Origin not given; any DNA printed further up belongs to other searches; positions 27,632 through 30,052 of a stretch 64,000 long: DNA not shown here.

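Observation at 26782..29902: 3.1-kb insertion carrying a HerA-like ATPase splits the conserved ftsY-ylxM-ffh operon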

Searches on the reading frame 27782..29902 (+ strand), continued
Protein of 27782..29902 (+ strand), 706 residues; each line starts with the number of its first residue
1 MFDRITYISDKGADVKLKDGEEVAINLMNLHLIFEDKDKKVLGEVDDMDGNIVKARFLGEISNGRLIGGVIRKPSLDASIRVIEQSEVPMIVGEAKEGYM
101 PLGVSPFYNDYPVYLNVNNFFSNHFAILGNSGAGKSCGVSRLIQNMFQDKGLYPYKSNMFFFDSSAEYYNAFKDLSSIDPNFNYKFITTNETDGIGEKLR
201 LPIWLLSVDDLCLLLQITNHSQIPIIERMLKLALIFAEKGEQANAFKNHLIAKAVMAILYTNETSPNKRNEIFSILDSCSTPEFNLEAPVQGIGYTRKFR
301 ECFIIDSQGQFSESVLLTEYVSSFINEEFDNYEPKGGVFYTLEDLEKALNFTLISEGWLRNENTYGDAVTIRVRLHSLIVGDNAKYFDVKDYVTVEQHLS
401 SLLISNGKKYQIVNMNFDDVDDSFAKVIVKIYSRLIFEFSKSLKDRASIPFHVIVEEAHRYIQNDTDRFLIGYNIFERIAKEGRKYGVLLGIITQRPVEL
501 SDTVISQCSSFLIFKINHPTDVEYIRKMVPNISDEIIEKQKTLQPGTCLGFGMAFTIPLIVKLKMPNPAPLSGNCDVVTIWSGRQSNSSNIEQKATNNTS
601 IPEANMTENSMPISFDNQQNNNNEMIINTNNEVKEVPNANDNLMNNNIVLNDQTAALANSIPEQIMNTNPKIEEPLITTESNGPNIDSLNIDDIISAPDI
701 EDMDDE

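Call 39: list_cluster_members(proteins=[P0128, P0129, P0131, P0132, P0133, P0134, P0135, P0139, P0140, P0141])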
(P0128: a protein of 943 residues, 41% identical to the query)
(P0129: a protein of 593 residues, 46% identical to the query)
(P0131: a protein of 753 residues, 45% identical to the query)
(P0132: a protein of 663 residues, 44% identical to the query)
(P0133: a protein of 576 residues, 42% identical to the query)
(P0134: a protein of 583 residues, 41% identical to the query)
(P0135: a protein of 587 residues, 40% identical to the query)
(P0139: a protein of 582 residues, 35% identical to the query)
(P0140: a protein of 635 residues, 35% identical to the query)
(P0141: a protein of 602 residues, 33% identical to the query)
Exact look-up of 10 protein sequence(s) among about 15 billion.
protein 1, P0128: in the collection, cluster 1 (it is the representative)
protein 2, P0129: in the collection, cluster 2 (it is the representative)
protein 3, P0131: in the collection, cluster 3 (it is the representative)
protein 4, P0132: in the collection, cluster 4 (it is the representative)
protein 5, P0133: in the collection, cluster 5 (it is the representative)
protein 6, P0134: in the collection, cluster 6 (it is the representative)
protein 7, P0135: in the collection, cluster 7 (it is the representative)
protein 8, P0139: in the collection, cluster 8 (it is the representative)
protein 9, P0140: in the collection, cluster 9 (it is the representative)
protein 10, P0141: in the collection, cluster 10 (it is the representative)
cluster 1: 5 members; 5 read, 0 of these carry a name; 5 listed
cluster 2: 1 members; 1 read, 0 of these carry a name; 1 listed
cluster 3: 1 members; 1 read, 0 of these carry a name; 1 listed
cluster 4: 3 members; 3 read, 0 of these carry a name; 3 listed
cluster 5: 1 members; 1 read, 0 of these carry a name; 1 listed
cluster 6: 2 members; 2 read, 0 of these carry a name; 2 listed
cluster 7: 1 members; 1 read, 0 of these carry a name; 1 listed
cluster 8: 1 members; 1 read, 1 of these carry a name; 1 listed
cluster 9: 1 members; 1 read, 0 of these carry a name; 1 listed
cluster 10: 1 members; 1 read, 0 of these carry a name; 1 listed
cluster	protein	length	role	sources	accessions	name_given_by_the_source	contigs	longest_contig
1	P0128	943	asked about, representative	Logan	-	-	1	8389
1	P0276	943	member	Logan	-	-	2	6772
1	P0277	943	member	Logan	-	-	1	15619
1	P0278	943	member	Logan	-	-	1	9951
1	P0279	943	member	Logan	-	-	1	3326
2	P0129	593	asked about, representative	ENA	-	-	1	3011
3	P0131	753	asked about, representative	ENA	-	-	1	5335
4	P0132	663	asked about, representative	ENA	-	-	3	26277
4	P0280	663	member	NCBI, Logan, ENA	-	-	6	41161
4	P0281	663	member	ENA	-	-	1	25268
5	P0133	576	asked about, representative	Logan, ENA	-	-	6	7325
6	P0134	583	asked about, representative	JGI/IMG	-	-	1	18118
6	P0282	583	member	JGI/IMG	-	-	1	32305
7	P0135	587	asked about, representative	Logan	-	-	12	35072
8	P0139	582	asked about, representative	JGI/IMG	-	hypothetical protein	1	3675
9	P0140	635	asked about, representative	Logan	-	-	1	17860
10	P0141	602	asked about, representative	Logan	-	-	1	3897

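Call 40: find_encoding_contigs(protein=P0280, flank=6000, max_places=2)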
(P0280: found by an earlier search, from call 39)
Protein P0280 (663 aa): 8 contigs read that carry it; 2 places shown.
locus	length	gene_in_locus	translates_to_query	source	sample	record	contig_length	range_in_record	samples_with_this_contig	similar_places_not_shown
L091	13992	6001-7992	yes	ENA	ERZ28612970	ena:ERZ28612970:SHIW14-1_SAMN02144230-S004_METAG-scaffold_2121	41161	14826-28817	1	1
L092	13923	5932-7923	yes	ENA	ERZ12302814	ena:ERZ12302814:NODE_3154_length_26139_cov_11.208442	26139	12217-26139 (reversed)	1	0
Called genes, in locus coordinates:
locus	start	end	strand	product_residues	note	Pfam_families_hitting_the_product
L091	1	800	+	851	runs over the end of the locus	-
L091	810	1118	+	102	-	PF13780:DUF4176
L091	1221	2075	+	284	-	PF00849:PseudoU_synth_2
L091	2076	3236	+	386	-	PF00933:Glyco_hydro_3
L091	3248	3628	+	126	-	PF13622:4HBT_3 (weak), PF03061:4HBT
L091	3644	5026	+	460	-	PF01336:tRNA_anti-codon, PF00152:tRNA-synt_2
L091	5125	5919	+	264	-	PF00481:PP2C, PF13672:PP2C_2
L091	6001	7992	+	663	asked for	PF01935:DUF87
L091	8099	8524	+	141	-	PF04472:SepF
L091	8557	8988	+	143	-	PF05103:DivIVA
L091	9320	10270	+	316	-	PF01699:Na_Ca_ex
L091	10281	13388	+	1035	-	PF00133:tRNA-synt_1, PF09334:tRNA-synt_1g (weak), PF01921:tRNA-synt_1f (weak), PF08264:Anticodon_1, PF19302:DUF5915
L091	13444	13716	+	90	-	-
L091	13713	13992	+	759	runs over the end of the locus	-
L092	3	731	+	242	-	?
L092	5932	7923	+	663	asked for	PF01935:DUF87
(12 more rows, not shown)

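Call 41: find_encoding_contigs(protein=P0135, flank=6000, max_places=2)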
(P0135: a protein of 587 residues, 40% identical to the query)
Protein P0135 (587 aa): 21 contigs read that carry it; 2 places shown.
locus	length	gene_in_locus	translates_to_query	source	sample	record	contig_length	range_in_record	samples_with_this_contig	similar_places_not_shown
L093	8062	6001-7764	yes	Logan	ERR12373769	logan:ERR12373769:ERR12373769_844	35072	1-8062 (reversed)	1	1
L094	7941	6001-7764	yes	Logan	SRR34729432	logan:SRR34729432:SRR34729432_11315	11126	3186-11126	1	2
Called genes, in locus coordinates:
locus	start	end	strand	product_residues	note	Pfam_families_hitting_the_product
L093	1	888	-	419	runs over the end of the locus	PF03952:Enolase_N, PF00113:Enolase_C, PF13378:MR_MLE_C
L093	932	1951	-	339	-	PF13145:Rotamase_2 (weak)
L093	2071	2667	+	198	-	PF01553:Acyltransferase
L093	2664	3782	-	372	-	-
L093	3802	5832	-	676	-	PF00884:Sulfatase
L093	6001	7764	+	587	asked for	PF01935:DUF87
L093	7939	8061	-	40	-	?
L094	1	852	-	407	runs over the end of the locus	PF03952:Enolase_N, PF00113:Enolase_C, PF13378:MR_MLE_C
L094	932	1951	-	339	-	PF13145:Rotamase_2 (weak)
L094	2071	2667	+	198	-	PF01553:Acyltransferase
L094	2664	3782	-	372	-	-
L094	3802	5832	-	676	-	PF00884:Sulfatase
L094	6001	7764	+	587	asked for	PF01935:DUF87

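Call 42: find_encoding_contigs(protein=P0282, flank=6000, max_places=2)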
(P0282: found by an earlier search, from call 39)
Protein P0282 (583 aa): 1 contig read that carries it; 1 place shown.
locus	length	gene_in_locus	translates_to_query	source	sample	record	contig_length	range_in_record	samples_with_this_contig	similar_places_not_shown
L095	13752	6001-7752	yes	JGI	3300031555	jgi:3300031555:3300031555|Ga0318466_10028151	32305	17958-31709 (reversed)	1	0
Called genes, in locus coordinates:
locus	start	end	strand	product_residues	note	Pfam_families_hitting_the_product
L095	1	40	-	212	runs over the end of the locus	?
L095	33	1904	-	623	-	PF00890:FAD_binding_2 (faint), PF01134:GIDA, PF07992:Pyr_redox_2 (weak), PF12831:FAD_oxidored, PF21680:GIDA_C_1st, PF13932:SAM_GIDA_C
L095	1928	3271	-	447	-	PF10396:TrmE_N, PF00009:GTP_EFTU (faint), PF12631:MnmE_helical, PF01926:MMR_HSR1, PF02421:FeoB_N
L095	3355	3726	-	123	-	-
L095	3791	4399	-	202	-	PF14804:Jag_N, PF13083:KH_KhpA-B, PF01424:R3H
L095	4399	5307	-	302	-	PF02096:60KD_IMP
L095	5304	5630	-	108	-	PF00825:Ribonuclease_P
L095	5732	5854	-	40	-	PF00468:Ribosomal_L34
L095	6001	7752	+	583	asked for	PF01935:DUF87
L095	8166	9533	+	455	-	PF11638:DnaA_N (weak), PF13401:AAA_22 (faint), PF01695:IstB_IS21, PF00308:Bac_DnaA, PF00004:AAA (weak), PF13173:AAA_14 (weak), PF13479:AAA_24 (weak), PF08299:Bac_DnaA_C, +1 more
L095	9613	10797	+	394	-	PF00712:DNA_pol3_beta, PF02767:DNA_pol3_beta_2, PF02768:DNA_pol3_beta_3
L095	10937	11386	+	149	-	PF06338:ComK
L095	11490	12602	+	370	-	PF02463:SMC_N, PF13175:AAA_15 (faint), PF13476:AAA_23, PF13304:AAA_21 (faint)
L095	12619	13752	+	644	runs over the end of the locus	PF02518:HATPase_c, PF00204:DNA_gyraseB, PF01751:Toprim, PF00986:DNA_gyraseB_C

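Call 43: find_encoding_contigs(protein=P0277, flank=6000, max_places=2)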
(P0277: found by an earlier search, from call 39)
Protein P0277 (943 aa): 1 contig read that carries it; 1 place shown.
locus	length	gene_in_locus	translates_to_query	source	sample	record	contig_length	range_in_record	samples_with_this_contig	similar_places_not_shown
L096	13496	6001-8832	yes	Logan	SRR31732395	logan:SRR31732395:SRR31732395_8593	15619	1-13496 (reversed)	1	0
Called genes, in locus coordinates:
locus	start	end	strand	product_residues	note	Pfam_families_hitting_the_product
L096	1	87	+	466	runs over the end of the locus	PF08245:Mur_ligase_M, PF02875:Mur_ligase_C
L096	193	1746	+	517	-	PF12072:RNase_Y_N, PF00013:KH_1 (weak), PF01966:HD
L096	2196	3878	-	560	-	PF00753:Lactamase_B, PF12706:Lactamase_B_2, PF23023:Anti-Pycsar_Apyc1 (weak), PF22505:RNase_J_b_CASP, PF07521:RMMBL, PF17770:RNase_J_C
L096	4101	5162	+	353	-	PF01656:CbiA (faint), PF13614:AAA_31 (faint), PF02374:ArsA_ATPase (faint), PF02881:SRP54_N, PF00448:SRP54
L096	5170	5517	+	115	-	-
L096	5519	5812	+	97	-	PF04297:UPF0122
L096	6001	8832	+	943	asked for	PF01935:DUF87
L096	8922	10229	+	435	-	PF02881:SRP54_N, PF13401:AAA_22 (faint), PF06414:Zeta_toxin (faint), PF00448:SRP54, PF13207:AAA_17 (faint), PF02978:SRP_SPB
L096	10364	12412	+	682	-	-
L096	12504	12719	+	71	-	-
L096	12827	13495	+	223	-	?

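Call 45: find_encoding_contigs(protein=P0140, flank=6000, max_places=2)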
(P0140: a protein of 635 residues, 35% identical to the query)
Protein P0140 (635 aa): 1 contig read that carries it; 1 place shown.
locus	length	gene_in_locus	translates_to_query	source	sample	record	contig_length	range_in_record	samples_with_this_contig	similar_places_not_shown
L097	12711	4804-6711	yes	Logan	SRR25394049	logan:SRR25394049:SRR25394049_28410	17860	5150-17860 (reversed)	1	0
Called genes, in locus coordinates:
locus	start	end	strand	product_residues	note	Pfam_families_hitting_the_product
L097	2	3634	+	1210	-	?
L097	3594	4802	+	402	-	PF13289:SIR2_2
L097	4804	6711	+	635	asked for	PF01935:DUF87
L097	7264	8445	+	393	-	PF14281:PDDEXK_4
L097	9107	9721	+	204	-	PF02810:SEC-C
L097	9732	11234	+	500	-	PF00069:Pkinase, PF07714:PK_Tyr_Ser-Thr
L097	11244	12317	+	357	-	PF09565:RE_NgoFVII (weak), PF13091:PLDc_2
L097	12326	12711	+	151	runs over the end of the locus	-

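Call 46: find_encoding_contigs(protein=P0160, flank=6000, max_places=2)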
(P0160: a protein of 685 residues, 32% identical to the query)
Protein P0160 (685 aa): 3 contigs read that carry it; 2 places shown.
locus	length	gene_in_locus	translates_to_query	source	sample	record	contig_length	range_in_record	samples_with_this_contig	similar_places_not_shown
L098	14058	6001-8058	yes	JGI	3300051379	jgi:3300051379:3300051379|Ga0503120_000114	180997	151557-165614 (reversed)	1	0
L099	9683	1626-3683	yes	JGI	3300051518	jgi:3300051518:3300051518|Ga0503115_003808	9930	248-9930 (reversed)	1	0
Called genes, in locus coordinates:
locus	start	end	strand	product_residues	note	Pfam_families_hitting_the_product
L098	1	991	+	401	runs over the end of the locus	PF13166:AAA_13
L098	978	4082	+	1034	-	PF04313:HSDR_N, PF00270:DEAD, PF04851:ResIII, PF18766:SWI2_SNF2, PF22679:T1R_D3-like, PF12008:EcoR124_C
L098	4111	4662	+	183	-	-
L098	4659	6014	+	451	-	PF13289:SIR2_2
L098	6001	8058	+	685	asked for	PF01580:FtsK_SpoIIIE (faint), PF01935:DUF87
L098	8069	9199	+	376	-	PF00753:Lactamase_B (faint), PF19583:ODP (faint)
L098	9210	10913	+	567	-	PF03235:GmrSD_N, PF07510:GmrSD_C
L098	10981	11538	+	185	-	PF04471:Mrr_cat (weak)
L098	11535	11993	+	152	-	-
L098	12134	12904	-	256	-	-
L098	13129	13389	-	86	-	PF01381:HTH_3, PF12844:HTH_19 (weak), PF13443:HTH_26 (weak)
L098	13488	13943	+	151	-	-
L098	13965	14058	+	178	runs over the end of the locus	-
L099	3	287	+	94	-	?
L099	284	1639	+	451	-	PF13289:SIR2_2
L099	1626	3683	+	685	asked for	PF01580:FtsK_SpoIIIE (faint), PF01935:DUF87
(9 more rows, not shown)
